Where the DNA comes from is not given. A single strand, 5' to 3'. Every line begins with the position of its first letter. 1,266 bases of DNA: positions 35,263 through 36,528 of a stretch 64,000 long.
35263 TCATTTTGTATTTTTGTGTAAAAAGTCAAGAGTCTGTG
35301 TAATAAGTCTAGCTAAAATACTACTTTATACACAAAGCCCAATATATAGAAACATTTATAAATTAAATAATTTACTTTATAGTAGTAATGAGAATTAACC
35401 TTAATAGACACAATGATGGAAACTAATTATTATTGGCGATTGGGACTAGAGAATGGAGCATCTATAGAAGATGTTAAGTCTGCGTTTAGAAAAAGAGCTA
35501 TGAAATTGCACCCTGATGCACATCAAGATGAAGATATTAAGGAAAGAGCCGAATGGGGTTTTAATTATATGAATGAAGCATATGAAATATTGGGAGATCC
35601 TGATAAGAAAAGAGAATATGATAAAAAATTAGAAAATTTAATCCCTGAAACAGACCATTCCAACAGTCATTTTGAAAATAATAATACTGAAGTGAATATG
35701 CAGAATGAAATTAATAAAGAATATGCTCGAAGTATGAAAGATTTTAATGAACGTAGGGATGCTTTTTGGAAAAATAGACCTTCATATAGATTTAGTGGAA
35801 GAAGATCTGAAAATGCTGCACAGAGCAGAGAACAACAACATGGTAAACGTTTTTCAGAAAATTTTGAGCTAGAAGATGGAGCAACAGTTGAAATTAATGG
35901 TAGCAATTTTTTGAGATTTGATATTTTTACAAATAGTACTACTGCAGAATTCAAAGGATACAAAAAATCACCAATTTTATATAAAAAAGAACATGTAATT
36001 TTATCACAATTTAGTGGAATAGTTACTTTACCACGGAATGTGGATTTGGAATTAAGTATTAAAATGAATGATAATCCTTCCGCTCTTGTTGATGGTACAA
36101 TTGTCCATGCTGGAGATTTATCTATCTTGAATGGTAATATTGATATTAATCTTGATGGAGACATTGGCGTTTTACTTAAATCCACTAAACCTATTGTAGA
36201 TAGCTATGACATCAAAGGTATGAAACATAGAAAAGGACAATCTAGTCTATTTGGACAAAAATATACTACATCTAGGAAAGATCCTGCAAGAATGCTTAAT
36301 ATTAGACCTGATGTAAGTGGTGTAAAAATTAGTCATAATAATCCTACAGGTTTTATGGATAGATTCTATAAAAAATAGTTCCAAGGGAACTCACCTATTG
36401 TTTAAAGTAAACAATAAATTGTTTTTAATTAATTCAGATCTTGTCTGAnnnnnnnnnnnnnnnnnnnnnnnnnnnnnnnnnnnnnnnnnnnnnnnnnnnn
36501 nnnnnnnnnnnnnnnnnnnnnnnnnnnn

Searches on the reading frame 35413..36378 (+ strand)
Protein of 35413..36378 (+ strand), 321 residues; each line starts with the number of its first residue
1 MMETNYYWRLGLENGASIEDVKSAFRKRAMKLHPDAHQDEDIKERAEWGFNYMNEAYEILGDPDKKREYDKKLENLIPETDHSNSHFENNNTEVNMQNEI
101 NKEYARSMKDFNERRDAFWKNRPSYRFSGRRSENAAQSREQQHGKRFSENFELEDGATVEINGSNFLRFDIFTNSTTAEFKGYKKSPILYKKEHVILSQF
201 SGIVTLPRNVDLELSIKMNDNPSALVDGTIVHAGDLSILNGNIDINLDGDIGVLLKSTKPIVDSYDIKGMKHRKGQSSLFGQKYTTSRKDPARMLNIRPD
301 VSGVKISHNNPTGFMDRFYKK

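Call 80: search_protein_families(library=ncbifam, proteins=[window:35413-36378:+], max_evalue=0.01)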
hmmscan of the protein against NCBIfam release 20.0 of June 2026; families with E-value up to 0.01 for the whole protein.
window:35413-36378:+ (321 aa): 12 families
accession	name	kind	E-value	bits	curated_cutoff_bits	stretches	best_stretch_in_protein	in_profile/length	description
TIGR02349.1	DnaJ_bact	equivalog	5.9e-18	65.4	377.2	1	5-121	1-102/354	molecular chaperone DnaJ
NF008035.0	PRK10767.1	subfamily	4.3e-15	55.6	338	1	1-72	1-69/374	molecular chaperone DnaJ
NF037946.1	terminal_TopJ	equivalog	8.3e-14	51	300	1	5-124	6-130/810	terminal organelle assembly protein TopJ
NF010872.0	PRK14279.1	equivalog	1.1e-12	47.8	556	1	2-88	7-89/394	molecular chaperone DnaJ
NF010871.0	PRK14278.1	equivalog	1.3e-12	47.3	502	1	2-70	1-65/378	molecular chaperone DnaJ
NF010885.0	PRK14292.1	equivalog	2.4e-12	46.5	585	1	5-71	3-65/371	chaperone protein DnaJ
NF010894.0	PRK14301.1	equivalog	9.3e-12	44.6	548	1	1-90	1-86/373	chaperone protein DnaJ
NF010874.0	PRK14281.1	equivalog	9.4e-12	44.7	619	1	2-72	1-68/397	chaperone protein DnaJ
NF010892.0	PRK14299.1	equivalog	1.2e-11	44.5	392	1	3-71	3-67/291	chaperone protein DnaJ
TIGR03835.1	termin_org_DnaJ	equivalog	8.2e-11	41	512.25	1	5-120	3-121/871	terminal organelle assembly protein TopJ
NF050028.1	CldAdptActJ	equivalog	9.6e-09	35.6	150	1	5-78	3-78/93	cold adaptation protein ActJcold adaptation protein ActJ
NF007618.0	PRK10266.1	equivalog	2e-08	34.1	403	1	4-75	4-71/306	curved DNA-binding protein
